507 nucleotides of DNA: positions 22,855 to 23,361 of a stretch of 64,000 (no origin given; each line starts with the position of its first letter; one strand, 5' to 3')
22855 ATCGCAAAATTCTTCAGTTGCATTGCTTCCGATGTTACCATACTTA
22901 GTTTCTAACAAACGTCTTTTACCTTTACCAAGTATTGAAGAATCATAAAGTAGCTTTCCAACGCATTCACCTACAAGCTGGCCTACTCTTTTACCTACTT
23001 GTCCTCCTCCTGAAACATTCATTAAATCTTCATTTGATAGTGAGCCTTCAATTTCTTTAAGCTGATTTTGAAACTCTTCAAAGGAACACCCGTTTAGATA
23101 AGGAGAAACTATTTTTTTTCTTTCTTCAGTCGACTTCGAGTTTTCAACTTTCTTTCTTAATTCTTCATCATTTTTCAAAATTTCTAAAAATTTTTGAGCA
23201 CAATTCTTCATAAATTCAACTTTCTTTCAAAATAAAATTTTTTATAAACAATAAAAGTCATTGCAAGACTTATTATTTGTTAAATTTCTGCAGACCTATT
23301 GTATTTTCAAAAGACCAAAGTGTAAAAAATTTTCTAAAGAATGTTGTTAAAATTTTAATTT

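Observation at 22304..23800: Three tandem genes encoding Nif11-like-leader, double-glycine precursor peptides with hypervariable cores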

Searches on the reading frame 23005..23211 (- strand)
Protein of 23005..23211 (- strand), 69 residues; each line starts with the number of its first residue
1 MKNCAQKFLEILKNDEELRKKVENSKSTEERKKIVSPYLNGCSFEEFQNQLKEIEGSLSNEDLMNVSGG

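Call 69: find_homologous_proteins(query=A4, max_evalue=0.001)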
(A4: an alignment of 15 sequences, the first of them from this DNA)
Query A4 (15 sequences) (69 aa, profile of the alignment): 16 proteins with E <= 0.001 among 435 candidates.
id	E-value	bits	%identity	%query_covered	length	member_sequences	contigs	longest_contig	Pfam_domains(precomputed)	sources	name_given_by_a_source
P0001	8.5e-25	105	100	100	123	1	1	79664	-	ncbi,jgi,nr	ncbi:MAG: hypothetical protein LBT82_03335 [Oscillospiraceae bacterium]|jgi:hypothetical protein|nr:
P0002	4.7e-24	102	84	100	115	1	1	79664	-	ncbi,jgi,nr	ncbi:MAG: hypothetical protein LBT82_03330 [Oscillospiraceae bacterium]|jgi:hypothetical protein|nr:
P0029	5.3e-24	102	47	80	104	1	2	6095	-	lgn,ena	-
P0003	1.2e-23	101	86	100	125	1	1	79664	-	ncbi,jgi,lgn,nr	ncbi:MAG: hypothetical protein LBT82_03340 [Oscillospiraceae bacterium]|jgi:hypothetical protein|nr:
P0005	6.6e-23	99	43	80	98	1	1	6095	-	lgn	-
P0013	4.1e-20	90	43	94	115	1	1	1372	PF07862.17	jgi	jgi:acetylglutamate kinase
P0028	1.1e-18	85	31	100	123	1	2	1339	-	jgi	jgi:hypothetical protein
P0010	1.1e-18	85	32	100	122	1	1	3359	-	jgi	jgi:hypothetical protein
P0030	1.2e-18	85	32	100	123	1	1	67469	-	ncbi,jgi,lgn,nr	ncbi:MAG: hypothetical protein LBJ95_02610 [Oscillospiraceae bacterium]|jgi:hypothetical protein|nr:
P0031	8.7e-18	82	31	93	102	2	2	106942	-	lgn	-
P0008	1.1e-17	82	38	93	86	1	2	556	-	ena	-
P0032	1.5e-13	69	36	93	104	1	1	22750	-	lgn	-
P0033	3.4e-13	67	37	87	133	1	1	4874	-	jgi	jgi:hypothetical protein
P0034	1.1e-12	66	29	93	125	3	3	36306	-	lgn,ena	-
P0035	5.9e-12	64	34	93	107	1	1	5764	-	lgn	-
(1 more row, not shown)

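Call 70: find_encoding_contigs(protein=P0030, flank=10000, max_places=2)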
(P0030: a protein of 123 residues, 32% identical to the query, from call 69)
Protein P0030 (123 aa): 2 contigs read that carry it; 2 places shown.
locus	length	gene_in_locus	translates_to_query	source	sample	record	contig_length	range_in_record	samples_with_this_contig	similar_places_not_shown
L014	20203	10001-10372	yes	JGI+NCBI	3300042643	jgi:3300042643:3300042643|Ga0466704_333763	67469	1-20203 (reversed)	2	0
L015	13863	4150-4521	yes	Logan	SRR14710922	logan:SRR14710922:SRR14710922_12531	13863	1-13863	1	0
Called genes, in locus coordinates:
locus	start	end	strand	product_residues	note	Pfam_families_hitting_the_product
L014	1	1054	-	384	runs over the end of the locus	-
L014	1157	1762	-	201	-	PF10416:IBD (weak)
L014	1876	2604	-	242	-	PF10416:IBD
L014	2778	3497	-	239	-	PF10416:IBD (weak)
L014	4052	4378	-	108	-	-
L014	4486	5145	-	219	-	-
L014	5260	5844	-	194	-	-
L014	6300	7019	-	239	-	PF11967:RecO_N, PF02565:RecO_C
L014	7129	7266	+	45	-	-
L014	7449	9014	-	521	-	PF00133:tRNA-synt_1, PF01406:tRNA-synt_1e, PF09334:tRNA-synt_1g, PF00133:tRNA-synt_1, PF09334:tRNA-synt_1g, PF00133:tRNA-synt_1, PF19303:Anticodon_3, PF08264:Anticodon_1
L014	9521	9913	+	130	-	-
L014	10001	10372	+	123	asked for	-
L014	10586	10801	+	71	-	-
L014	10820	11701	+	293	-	PF22541:DUF7005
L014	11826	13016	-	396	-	PF00696:AA_kinase, PF13840:ACT_7, PF22468:ACT_9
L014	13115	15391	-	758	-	PF00912:Transgly, PF00905:Transpeptidase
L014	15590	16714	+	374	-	PF03706:LPG_synthase_TM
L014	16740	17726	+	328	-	PF00535:Glycos_transf_2, PF10111:Glyco_tranf_2_2, PF13506:Glyco_transf_21 (faint), PF13641:Glyco_tranf_2_3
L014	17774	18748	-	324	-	PF00579:tRNA-synt_1b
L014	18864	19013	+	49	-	-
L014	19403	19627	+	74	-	PF11213:DUF3006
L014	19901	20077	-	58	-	-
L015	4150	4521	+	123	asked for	-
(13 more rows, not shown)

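Call 71: find_encoding_contigs(protein=P0034, flank=10000, max_places=2)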
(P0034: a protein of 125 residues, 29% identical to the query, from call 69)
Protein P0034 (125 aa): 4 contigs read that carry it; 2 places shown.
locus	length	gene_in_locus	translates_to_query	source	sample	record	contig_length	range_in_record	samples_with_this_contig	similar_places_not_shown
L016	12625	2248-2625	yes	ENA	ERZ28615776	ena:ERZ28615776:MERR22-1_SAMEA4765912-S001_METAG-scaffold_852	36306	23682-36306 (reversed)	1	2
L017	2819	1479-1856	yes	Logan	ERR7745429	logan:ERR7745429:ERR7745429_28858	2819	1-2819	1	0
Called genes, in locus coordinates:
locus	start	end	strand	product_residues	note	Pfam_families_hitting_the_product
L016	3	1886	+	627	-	?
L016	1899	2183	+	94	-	-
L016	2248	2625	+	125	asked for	-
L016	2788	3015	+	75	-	PF07862:Nif11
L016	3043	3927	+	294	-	PF22541:DUF7005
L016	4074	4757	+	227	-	-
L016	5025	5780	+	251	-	PF03372:Exo_endo_phos, PF14529:Exo_endo_phos_2 (faint)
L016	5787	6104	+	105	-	PF09685:MamF_MmsF (weak)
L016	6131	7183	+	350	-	PF00005:ABC_tran, PF13304:AAA_21 (weak)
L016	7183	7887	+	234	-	PF01061:ABC2_membrane (weak), PF12679:ABC2_membrane_2, PF12730:ABC2_membrane_4, PF13346:ABC2_membrane_5, PF12698:ABC2_membrane_3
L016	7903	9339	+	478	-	PF23357:DUF7088, PF09822:ABC_transp_aux (weak)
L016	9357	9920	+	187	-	PF14238:DUF4340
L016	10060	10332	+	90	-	-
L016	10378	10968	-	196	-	-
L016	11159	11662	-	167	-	PF00080:Sod_Cu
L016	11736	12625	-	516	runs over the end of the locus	PF01943:Polysacc_synt, PF01554:MatE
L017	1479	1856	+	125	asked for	-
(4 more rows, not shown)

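Call 72: find_encoding_contigs(protein=P0032, flank=10000, max_places=2)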
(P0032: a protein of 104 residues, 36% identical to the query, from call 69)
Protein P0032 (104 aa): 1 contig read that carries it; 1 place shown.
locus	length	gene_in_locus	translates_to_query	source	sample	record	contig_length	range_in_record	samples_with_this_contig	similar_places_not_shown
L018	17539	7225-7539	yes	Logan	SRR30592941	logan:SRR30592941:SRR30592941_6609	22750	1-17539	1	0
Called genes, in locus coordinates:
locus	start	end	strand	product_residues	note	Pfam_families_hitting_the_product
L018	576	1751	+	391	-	PF13458:Peripla_BP_6, PF01094:ANF_receptor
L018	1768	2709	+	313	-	-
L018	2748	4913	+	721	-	PF03412:Peptidase_C39, PF13529:Peptidase_C39_2 (weak), PF00664:ABC_membrane, PF00005:ABC_tran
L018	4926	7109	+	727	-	PF02463:SMC_N (faint), PF00664:ABC_membrane, PF00005:ABC_tran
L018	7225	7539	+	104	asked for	-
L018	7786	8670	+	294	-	PF22541:DUF7005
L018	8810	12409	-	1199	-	PF00443:UCH, PF13423:UCH_1 (faint), PF00443:UCH, PF02368:Big_2, PF26182:Ig_NUP210_5th (faint), PF26918:Ig_Eae (faint), PF13629:T2SS-T3SS_pil_N (faint), PF00443:UCH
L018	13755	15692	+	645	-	PF00753:Lactamase_B, PF12706:Lactamase_B_2, PF23023:Anti-Pycsar_Apyc1 (weak), PF22505:RNase_J_b_CASP, PF07521:RMMBL, PF17770:RNase_J_C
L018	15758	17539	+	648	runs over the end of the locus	PF24898:GGDEF_GdpP, PF01368:DHH, PF02272:DHHA1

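Call 73: search_protein_families(library=ncbifam, proteins=[L014:10820-11701:+, L018:7786-8670:+, L016:3043-3927:+, L014:9521-9913:+, L014:10586-10801:+, L016:1899-2183:+, L016:2788-3015:+, L016:4074-4757:+], max_evalue=0.01)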
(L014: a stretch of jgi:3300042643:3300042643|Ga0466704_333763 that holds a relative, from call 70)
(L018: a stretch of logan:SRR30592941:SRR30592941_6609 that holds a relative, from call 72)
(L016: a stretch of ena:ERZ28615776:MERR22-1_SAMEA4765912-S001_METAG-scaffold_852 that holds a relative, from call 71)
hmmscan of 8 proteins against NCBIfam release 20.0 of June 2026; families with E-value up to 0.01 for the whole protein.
L014:10820-11701:+ (293 aa): 0 families

L018:7786-8670:+ (294 aa): 0 families

L016:3043-3927:+ (294 aa): 0 families

L014:9521-9913:+ (130 aa): 0 families

L014:10586-10801:+ (71 aa): 0 families

L016:1899-2183:+ (94 aa): 0 families

L016:2788-3015:+ (75 aa): 1 family
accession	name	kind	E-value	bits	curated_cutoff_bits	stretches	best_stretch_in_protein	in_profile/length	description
TIGR03798.1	leader_Nif11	subfamily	3.6e-07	30.3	32.3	1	4-64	5-68/68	Nif11-like leader peptide family RiPP precursor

L016:4074-4757:+ (227 aa): 0 families

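Call 76: find_homologous_proteins(query=A5, max_evalue=0.001)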
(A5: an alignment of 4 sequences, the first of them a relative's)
Query A5 (4 sequences) (293 aa, profile of the alignment): 1171 proteins with E <= 0.001 among 7400 candidates; the best 120 are listed.
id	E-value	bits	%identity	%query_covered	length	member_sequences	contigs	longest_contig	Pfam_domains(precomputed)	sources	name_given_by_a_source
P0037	3.3e-168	576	55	99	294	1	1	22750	PF22541.3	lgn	-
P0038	3.4e-165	566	58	98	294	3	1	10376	PF22541.3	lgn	-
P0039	4.2e-158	543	100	100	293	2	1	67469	PF22541.3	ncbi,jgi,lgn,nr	ncbi:MAG: hypothetical protein LBJ95_02600 [Oscillospiraceae bacterium]|jgi:hypothetical protein|nr:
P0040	2.8e-156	537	51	97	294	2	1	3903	PF22541.3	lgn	-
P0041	4.4e-156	536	56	99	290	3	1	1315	PF22541.3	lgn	-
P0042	6.7e-156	536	58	97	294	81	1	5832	PF22541.3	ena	-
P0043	8.7e-156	535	57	99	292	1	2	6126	PF22541.3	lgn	-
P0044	1.9e-155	534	58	96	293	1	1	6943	PF22541.3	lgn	-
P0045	3.7e-155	533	56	99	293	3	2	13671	PF22541.3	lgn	-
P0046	9.4e-155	532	57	99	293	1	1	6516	PF22541.3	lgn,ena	-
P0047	5.0e-154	530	57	96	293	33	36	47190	PF22541.3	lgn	-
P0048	6.0e-154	529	58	96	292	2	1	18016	PF22541.3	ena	-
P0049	9.1e-153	526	57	96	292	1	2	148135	PF22541.3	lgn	-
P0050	1.1e-152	525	57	96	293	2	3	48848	PF22541.3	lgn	-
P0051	2.8e-152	524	57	99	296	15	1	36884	PF22541.3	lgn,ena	-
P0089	9.1e-121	420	60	98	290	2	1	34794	PF22541.3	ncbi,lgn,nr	ncbi:MAG: hypothetical protein LBT82_03685 [Oscillospiraceae bacterium]|nr:hypothetical protein [Osc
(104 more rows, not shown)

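Call 77: find_encoding_contigs(protein=P0089, flank=10000, max_places=3)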
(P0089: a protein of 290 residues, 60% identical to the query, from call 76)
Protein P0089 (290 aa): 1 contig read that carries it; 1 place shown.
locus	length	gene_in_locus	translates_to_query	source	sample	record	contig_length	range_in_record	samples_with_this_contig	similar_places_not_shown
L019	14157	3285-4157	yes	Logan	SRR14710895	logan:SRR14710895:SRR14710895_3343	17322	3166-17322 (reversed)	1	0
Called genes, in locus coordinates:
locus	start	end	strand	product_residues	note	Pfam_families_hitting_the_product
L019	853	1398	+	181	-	PF07155:ECF-ribofla_trS, PF12822:ECF_trnsprt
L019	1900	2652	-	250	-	PF01113:DapB_N, PF05173:DapB_C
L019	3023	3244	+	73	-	-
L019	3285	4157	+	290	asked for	PF22541:DUF7005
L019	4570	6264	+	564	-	PF13401:AAA_22 (faint)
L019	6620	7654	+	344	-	PF04055:Radical_SAM, PF13186:SPASM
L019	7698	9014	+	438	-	PF00919:UPF0004, PF04055:Radical_SAM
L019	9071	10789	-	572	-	PF07973:tRNA_SAD, PF00587:tRNA-synt_2b, PF03129:HGTP_anticodon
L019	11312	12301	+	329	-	PF02129:Peptidase_S15, PF12146:Hydrolase_4, PF20434:BD-FAE, PF00561:Abhydrolase_1, PF12697:Abhydrolase_6 (weak), PF00326:Peptidase_S9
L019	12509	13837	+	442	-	PF01018:GTP1_OBG, PF00071:Ras (faint), PF01926:MMR_HSR1, PF02421:FeoB_N (weak), PF09269:DUF1967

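Call 80: search_protein_families(library=ncbifam, proteins=[L019:3023-3244:+, L019:3285-4157:+, L019:4537-6264:+, L019:6620-7654:+, L019:7680-9014:+], max_evalue=0.01)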
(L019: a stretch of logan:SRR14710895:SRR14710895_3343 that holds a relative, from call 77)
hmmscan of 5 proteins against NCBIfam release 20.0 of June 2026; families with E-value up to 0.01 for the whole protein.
L019:3023-3244:+ (73 aa): 0 families

L019:3285-4157:+ (290 aa): 0 families

L019:4537-6264:+ (575 aa): 9 families
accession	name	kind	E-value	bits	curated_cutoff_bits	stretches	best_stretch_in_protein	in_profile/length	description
TIGR03345.1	VI_ClpV1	equivalog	4.9e-07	28.4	884.95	1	122-195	561-625/852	type VI secretion system ATPase TssH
TIGR00763.1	lon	equivalog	0.00066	18.3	608.05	1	168-206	355-390/795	endopeptidase La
NF011512.0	PRK14950.1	equivalog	0.00072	18.8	593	1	165-190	37-62/585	DNA polymerase III subunits gamma and tau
TIGR00678.1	holB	equivalog_domain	0.004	16.8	180.6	1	161-193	9-41/188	DNA polymerase III subunit delta'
NF011531.0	PRK14971.1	equivalog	0.0044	15.9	685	1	162-190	35-63/614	DNA polymerase III subunit gamma/tau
TIGR03346.1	chaperone_ClpB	equivalog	0.0064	14.9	1232.1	1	169-194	598-623/853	ATP-dependent chaperone ClpB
NF033607.0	disagg_AAA_ClpG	exception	0.0075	14.2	1900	0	169-192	625-648/932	AAA family protein disaggregase ClpG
TIGR02397.1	dnaX_nterm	equivalog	0.0085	15.4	250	1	165-190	35-60/355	DNA polymerase III subunit gamma/tau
TIGR02639.1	ClpA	equivalog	0.0088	14.3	993.15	0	167-190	488-511/734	ATP-dependent Clp protease ATP-binding subunit ClpA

L019:6620-7654:+ (344 aa): 31 families (the best 25 are shown)
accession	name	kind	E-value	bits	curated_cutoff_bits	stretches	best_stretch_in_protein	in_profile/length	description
TIGR03913.1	rad_SAM_trio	equivalog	4.7e-28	97.8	591.75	1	4-333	17-354/477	GDL motif peptide-associated radical SAM/SPASM maturase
TIGR04103.1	rSAM_nif11_3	equivalog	2.6e-27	95.5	725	1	8-334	7-345/412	nif11-class peptide radical SAM maturase 3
TIGR04545.1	rSAM_ahbD_hemeb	equivalog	9.2e-24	84.5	500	1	10-305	4-309/339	heme b synthase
TIGR04133.1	rSAM_w_lipo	hypoth_equivalog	4.9e-23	81.6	425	1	46-302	70-322/350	TIGR04133 family radical SAM/SPASM protein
NF045574.1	sacti_mat_StsB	exception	7.9e-21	74.4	625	1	25-321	117-401/466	StsB family radical SAM/SPASM domain sactipeptide maturase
TIGR04055.1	rSAM_NirJ2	equivalog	9.1e-20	71.4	500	1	19-311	15-300/326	putative heme d1 biosynthesis radical SAM protein NirJ2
TIGR03962.1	mycofact_rSAM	equivalog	1.8e-19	70.1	265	1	4-161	10-173/339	mycofactocin radical SAM maturase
TIGR04054.1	rSAM_NirJ1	equivalog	4.2e-18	65.1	650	1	20-283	52-330/387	putative heme d1 biosynthesis radical SAM protein NirJ1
TIGR04053.2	TIGR04053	equivalog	7.4e-16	58.3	395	1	3-213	5-225/366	TIGR04053 family radical SAM/SPASM domain-containing protein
TIGR02109.1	PQQ_syn_pqqE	equivalog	8.8e-16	57.8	381.35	1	28-166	32-174/358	pyrroloquinoline quinone biosynthesis protein PqqE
TIGR04347.1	pseudo_SAM_Halo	equivalog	2.1e-15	56.9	525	1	8-167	40-205/390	TIGR04347 family pseudo-SAM/SPASM protein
NF050035.1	rSAM_WgK_link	exception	2.5e-15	56.3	650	2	239-331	268-361/367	radical SAM/SPASM peptide maturase WgkB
TIGR04250.1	SCM_rSAM_ScmE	equivalog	4e-15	55.6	400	1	25-286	25-298/358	SynChlorMet cassette radical SAM/SPASM protein ScmE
TIGR04546.1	rSAM_ahbC_deAc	equivalog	1.7e-12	46.8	650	1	8-131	41-163/390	12,18-didecarboxysiroheme deacetylase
TIGR04340.1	rSAM_ACGX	hypoth_equivalog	6.5e-12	45.3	400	1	32-285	37-295/341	radical SAM/SPASM domain protein, ACGX system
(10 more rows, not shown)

L019:7680-9014:+ (444 aa): 19 families
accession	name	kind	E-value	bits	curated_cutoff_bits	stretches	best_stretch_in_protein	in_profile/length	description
TIGR01579.1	MiaB-like-C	equivalog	5.2e-124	414.7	357.05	1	13-420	3-414/416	tRNA (N(6)-L-threonylcarbamoyladenosine(37)-C(2))-methylthiotransferase MtaB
TIGR00089.1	TIGR00089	subfamily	3.9e-121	404.8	251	1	13-429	6-426/429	MiaB/RimO family radical SAM methylthiotransferase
TIGR01574.1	miaB-methiolase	equivalog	1.1e-90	304.7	355.3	1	10-427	3-429/437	tRNA (N6-isopentenyl adenosine(37)-C2)-methylthiotransferase MiaB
TIGR01578.1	MiaB-like-B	hypoth_equivalog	1.3e-74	251.5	314.7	1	9-426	2-412/421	tRNA (N(6)-L-threonylcarbamoyladenosine(37)-C(2))-methylthiotransferase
TIGR01125.1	TIGR01125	equivalog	3.1e-71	240.7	356.95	1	12-388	5-379/432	30S ribosomal protein S12 methylthiotransferase RimO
NF010916.0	PRK14336.1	equivalog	6.3e-64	216.3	606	1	10-420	5-398/418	tRNA (N6-isopentenyl adenosine(37)-C2)-methylthiotransferase MiaB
TIGR04013.1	B12_SAM_MJ_1487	hypoth_equivalog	2.7e-23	82.5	251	1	37-342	37-352/382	TIGR04013 family B12-binding domain/radical SAM domain-containing protein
TIGR04014.1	B12_SAM_MJ_0865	equivalog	1.2e-21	77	360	1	150-330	161-341/434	methyl-coenzyme M reductase glutamine C-methyltransferase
TIGR04479.1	bcpD_PhpK_rSAM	subfamily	1.5e-09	36.8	600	1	142-326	231-410/504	PhpK family radical SAM P-methyltransferase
TIGR03904.1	SAM_YgiQ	equivalog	4.2e-07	28.9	462.35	1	240-345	425-527/558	YgiQ family radical SAM protein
TIGR04072.2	rSAM_ladder_B12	equivalog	1.5e-06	27.2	360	1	41-332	64-356/443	lipid biosynthesis B12-binding/radical SAM protein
TIGR01212.1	TIGR01212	equivalog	4.1e-06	26.1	180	1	259-332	141-212/302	tRNA modification radical SAM protein MnmL/YtqA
NF038361.1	rSAM_Sden_1168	equivalog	2.6e-05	23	575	1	153-341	286-467/560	Sden_1168 family B12-binding radical SAM P-methyltransferase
NF006059.0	PRK08207.1-1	equivalog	0.0003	19.6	1012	1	205-334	239-365/496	coproporphyrinogen III oxidase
NF033712.0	B12_rSAM_KedN5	subfamily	0.00064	18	700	1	150-317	196-362/624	KedN5 family methylcobalamin-dependent radical SAM C-methyltransferase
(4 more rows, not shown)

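Call 81: search_solved_structures(query=A5, max_evalue=1)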
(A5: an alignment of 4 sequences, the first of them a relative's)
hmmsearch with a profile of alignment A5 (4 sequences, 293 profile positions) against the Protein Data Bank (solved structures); distinct sequences matched with E-value up to 1: 1.
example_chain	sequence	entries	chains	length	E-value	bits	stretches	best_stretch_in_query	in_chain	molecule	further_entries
6ne1_B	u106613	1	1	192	0.12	14.5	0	91-130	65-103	Pfs, NACHT and Ankyrin domain protein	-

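Call 84: find_related_loci(query=A5, collection=metagenome_contigs, flank=10000)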
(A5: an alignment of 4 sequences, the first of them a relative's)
Query A5 (293 aa) in metagenome_contigs; peptide patterns used: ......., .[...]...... (x = any residue, [..] = any of these).
448 stretches matched a pattern; 230 encode a relative of the query (tblastn E <= 1e-3); the best 80 are kept; 80 distinct loci.
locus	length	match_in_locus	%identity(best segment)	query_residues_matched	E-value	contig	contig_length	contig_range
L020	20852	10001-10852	58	9-292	4e-115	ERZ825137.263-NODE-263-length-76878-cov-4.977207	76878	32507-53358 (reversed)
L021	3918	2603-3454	58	9-292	2e-116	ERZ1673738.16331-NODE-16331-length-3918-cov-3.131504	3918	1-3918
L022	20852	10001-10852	58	9-292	8e-115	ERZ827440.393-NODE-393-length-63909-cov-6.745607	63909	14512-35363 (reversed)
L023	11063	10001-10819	60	19-291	1e-111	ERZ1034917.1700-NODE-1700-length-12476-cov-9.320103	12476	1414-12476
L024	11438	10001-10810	60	22-291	1e-111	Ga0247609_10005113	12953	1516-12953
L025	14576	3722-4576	57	7-291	2e-111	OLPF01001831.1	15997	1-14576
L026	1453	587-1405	56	21-291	1e-108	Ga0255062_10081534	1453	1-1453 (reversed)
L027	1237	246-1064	57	21-291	3e-108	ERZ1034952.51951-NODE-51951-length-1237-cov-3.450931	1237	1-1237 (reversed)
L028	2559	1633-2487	51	8-291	8e-103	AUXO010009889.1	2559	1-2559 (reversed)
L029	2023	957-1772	54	21-291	2e-104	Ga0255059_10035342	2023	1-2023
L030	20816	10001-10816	53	21-291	9e-99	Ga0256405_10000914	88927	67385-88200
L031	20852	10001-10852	54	9-291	3e-101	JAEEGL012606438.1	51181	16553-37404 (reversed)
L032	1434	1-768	54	38-291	1e-95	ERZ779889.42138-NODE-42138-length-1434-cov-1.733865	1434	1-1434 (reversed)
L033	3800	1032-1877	44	1-287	7e-76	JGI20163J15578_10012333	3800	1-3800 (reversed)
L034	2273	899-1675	44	22-286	4e-68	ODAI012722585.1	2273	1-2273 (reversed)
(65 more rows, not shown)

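Call 94: predict_structure(alignment_id=A6)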
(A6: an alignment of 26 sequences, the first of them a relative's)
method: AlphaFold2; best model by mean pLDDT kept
length: 290 residues; sequences in the alignment: 26
mean_pLDDT: 93.2   pTM: 0.91
mean pLDDT of the five models: 93.2, 92.7, 92.5, 92.2, 91.8
residues with pLDDT >= 90: 243; 70-90: 45; 50-70: 2; < 50: 0
segments of 3 or more residues with pLDDT < 50: none
pLDDT, mean of each block of 10 residues (from residue 1): 91 94 93 87 93 95 87 93 95 96 95 90 90 88 90 91 96 95 91 97 95 96 91 94 97 98 96 96 92
secondary structure, 60 per line:
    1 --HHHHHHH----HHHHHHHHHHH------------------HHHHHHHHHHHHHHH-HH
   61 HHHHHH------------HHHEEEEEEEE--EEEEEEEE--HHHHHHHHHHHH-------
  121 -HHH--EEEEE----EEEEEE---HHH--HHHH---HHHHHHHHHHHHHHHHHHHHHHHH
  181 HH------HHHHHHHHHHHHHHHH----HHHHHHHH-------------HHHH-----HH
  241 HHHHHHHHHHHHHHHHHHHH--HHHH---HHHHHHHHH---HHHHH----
elements in order: H3-9 H14-24 H43-57 H59-66 E82-89 E92-99 H102-113 E127-131 E136-141 H150-153 H157-182 H189-204 H209-216 H230-233 H239-260 H263-266 H270-278 H282-286
